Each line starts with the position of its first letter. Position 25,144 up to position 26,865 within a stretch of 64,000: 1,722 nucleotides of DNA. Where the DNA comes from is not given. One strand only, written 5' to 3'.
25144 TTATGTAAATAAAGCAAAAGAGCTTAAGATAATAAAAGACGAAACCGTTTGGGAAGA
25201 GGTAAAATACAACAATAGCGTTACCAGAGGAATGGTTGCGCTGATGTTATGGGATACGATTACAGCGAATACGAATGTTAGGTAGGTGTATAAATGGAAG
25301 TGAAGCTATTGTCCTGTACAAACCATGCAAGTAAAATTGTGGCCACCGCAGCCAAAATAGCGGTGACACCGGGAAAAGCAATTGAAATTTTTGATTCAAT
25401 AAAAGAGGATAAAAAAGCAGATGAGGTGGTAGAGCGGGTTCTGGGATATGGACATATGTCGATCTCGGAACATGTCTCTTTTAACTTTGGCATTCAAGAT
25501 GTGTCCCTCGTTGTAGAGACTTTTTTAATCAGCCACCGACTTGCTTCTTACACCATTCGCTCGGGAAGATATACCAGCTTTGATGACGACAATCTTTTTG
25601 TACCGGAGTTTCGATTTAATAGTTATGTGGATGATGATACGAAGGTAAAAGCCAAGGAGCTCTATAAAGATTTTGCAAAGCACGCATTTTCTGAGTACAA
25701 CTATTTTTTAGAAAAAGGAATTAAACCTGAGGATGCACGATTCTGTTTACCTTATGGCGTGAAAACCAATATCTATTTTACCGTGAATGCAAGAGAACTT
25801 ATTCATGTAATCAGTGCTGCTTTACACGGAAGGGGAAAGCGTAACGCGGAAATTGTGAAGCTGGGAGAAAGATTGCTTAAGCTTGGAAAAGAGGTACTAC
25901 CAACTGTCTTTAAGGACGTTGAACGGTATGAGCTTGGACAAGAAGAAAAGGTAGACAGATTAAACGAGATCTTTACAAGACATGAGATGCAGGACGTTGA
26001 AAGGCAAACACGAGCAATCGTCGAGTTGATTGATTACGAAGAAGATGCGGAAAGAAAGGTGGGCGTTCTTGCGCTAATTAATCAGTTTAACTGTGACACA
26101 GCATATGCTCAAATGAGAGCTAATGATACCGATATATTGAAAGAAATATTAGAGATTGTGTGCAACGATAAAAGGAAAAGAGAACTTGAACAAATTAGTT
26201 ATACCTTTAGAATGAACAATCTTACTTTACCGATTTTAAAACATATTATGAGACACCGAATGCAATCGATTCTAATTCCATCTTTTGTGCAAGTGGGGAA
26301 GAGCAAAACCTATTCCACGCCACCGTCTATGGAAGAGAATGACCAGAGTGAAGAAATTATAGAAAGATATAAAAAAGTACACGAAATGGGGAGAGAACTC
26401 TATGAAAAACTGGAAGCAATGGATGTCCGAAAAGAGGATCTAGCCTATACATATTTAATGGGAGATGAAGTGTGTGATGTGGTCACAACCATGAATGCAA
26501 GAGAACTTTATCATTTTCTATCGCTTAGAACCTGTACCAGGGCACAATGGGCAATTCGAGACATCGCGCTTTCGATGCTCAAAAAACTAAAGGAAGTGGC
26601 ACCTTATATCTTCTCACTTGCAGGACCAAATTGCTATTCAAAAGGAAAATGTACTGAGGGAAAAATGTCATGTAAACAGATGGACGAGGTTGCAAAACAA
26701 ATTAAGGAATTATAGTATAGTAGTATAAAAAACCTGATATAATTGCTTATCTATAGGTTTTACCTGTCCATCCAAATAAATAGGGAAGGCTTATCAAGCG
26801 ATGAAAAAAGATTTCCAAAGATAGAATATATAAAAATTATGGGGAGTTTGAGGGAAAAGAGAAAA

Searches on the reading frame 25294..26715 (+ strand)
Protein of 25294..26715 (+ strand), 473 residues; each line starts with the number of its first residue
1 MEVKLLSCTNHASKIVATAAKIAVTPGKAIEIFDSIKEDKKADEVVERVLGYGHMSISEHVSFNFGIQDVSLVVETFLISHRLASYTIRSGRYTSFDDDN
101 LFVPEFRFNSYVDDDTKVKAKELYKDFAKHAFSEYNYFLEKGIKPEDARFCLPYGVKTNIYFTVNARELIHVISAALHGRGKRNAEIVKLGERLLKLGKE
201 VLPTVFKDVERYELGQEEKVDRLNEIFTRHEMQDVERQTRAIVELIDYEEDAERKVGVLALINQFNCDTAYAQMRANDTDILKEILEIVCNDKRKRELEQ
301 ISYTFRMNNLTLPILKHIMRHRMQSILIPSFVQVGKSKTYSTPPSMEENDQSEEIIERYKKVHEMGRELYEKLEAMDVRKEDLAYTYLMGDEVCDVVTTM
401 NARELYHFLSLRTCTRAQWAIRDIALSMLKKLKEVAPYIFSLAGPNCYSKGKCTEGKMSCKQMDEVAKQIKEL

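Call 39: search_protein_families(library=pfam, proteins=[window:25294-26715:+], max_evalue=0.00001)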
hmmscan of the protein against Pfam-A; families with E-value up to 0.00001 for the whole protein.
window:25294-26715:+ (473 aa): 1 family
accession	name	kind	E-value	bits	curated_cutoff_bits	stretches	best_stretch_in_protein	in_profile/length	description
PF02511.20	Thy1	-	1.1e-73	247.5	24.8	2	4-204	1-191/191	Thymidylate synthase complementing protein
